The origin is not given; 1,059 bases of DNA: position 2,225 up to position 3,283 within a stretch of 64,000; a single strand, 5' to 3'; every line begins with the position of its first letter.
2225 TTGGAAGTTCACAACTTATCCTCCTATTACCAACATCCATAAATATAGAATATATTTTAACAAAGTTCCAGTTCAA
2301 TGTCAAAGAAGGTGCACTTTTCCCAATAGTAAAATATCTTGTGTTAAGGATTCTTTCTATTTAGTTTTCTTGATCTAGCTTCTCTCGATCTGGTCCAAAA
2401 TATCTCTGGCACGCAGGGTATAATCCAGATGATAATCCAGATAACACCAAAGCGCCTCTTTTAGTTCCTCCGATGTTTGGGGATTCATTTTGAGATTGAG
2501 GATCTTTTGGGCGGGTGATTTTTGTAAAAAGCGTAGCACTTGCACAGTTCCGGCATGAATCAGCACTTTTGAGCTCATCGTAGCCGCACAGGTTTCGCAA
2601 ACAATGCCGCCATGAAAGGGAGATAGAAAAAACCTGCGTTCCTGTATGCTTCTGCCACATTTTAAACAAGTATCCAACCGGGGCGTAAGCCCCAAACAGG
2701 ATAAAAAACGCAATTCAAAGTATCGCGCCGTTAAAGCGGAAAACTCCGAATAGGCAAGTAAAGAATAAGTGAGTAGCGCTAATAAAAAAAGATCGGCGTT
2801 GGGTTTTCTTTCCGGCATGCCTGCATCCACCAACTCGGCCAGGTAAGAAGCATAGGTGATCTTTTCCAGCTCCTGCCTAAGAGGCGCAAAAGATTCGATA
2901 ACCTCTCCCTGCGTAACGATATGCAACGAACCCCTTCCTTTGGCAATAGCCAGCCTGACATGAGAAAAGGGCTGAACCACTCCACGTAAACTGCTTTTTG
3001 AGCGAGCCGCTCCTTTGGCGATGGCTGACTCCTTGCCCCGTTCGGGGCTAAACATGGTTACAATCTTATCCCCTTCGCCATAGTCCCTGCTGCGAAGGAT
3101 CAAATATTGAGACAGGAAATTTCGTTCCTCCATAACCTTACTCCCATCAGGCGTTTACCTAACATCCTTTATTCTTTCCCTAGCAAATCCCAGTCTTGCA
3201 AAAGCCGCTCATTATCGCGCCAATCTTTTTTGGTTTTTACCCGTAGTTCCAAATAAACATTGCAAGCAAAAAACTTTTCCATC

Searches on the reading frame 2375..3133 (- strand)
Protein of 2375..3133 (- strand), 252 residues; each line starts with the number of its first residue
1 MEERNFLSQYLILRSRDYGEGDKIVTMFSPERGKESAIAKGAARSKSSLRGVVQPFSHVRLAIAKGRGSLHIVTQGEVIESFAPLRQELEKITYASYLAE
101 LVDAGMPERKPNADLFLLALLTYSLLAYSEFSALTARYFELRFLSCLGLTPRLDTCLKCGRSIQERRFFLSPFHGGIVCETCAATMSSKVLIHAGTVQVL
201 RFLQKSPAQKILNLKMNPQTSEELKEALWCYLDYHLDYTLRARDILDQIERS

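Call 36: find_encoding_contigs(protein=window:2375-3133:-, flank=10000, max_places=4)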
Protein window:2375-3133:- (252 aa): 7 contigs read that carry it; 3 places shown.
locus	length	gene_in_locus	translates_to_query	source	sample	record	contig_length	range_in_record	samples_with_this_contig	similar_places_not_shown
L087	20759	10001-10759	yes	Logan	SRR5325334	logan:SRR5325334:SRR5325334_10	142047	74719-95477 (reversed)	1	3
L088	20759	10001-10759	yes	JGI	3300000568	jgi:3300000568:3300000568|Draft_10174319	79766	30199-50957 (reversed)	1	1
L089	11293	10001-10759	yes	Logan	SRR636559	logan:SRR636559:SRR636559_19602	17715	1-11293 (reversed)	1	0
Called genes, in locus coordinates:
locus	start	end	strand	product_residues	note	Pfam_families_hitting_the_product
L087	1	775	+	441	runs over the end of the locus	PF25145:NfeD1b_N, PF24961:NfeD_membrane, PF01957:NfeD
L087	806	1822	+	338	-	PF12127:FloA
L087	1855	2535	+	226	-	PF27722:YqfB (weak)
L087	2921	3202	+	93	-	PF07873:YabP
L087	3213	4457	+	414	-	PF06898:YqfD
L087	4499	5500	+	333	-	PF02562:PhoH, PF13245:AAA_19 (weak), PF13604:AAA_30 (weak)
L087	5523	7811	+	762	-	PF07697:7TMR-HDED, PF07698:7TM-7TMR_HD, PF01966:HD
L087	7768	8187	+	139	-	PF02130:YbeY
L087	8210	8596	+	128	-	PF01219:DAGK_prokar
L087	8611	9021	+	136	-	PF00383:dCMP_cyt_deam_1, PF08211:dCMP_cyt_deam_2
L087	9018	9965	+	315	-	PF03193:RsgA_GTPase (faint), PF00009:GTP_EFTU, PF00350:Dynamin_N (faint), PF01926:MMR_HSR1, PF02421:FeoB_N, PF04548:AIG1 (weak), PF07650:KH_2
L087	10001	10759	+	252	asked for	PF11967:RecO_N, PF02565:RecO_C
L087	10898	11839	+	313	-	PF02091:tRNA-synt_2e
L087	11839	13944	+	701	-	PF02092:tRNA_synt_2f, PF05746:DALR_1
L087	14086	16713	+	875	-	PF01326:PPDK_N, PF00391:PEP-utilizers, PF02896:PEP-utilizers_C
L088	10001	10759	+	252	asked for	PF11967:RecO_N, PF02565:RecO_C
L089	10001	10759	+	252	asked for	PF11967:RecO_N, PF02565:RecO_C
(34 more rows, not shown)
